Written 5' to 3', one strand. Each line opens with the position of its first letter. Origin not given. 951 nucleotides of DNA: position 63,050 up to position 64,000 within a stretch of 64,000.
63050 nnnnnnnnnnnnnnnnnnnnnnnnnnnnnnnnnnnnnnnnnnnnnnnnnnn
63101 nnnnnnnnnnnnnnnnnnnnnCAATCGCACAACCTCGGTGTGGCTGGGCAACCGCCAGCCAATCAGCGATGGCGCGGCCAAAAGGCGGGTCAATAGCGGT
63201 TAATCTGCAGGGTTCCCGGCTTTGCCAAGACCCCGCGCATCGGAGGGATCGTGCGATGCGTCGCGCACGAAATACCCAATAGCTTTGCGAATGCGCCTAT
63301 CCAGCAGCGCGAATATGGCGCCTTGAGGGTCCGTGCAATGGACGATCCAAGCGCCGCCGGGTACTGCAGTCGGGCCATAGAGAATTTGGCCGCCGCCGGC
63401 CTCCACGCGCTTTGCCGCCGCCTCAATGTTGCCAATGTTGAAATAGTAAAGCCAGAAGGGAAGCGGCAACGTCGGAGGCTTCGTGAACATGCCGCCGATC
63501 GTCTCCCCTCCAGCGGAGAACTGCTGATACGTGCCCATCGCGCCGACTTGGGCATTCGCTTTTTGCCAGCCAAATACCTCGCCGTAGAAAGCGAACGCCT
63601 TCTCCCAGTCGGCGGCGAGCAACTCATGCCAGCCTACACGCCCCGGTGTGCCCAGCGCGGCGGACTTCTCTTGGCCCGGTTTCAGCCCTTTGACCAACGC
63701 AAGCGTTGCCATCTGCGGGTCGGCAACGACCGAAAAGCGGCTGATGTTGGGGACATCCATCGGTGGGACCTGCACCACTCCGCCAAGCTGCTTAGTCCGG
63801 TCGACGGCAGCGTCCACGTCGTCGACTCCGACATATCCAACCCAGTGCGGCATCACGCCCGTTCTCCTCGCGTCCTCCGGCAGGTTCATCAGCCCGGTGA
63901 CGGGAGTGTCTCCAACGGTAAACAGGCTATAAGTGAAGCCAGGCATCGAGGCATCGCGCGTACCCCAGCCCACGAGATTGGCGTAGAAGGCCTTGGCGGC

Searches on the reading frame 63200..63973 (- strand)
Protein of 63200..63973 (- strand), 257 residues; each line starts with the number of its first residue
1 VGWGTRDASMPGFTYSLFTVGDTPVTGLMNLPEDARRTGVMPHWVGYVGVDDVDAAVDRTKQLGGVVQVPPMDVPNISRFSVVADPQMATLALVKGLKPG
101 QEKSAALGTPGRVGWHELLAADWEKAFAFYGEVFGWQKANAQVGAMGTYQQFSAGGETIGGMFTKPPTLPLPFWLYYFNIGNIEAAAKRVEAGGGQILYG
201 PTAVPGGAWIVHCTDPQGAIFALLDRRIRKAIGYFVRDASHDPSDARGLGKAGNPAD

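Call 5: search_protein_families(library=pfam, proteins=[window:63200-63973:-], max_evalue=0.01)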
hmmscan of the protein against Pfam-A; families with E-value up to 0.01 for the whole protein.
window:63200-63973:- (257 aa): 3 families
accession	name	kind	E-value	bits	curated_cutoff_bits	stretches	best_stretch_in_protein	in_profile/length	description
PF00903.31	Glyoxalase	-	8.3e-18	65.4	20.6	2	115-221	4-119/121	Glyoxalase/Bleomycin resistance protein/Dioxygenase superfamily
PF18029.7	Glyoxalase_6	-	5.3e-06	27.5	23.6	0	120-223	6-105/106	Glyoxalase-like domain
PF22677.2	Ble-like_N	-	0.00085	19.5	24.5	1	115-137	4-26/41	Bleomycin resistance protein-like N-terminal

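Call 6: search_protein_families(library=ncbifam, proteins=[window:63200-63973:-], max_evalue=0.01)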
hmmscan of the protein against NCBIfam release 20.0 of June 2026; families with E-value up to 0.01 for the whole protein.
window:63200-63973:- (257 aa): 1 family
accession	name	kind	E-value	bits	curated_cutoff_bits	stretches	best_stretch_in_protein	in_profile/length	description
NF053614.1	AfsKbindKbpAStmc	equivalog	4.1e-22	79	250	2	114-231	6-119/231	AfsK-binding protein KbpA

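Call 38: search_solved_structures(query=window:63200-63973:-, max_evalue=0.001)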
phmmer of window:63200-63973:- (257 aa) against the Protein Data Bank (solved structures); distinct sequences matched with E-value up to 0.001: 5.
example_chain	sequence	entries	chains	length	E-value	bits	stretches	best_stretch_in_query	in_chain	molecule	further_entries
3oxh_A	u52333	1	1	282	3.2e-30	108.8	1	2-225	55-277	RV0577 PROTEIN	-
9jt3_A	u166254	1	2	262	1e-10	44.8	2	105-218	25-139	Glyoxalase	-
8eo9_A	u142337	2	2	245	2.9e-10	43.3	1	105-218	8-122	Glyoxalase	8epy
8stb_B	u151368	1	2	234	4.5e-10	42.7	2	109-222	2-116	Glyoxalase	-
2r6u_A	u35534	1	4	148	6.2e-06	29.1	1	100-224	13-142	Uncharacterized protein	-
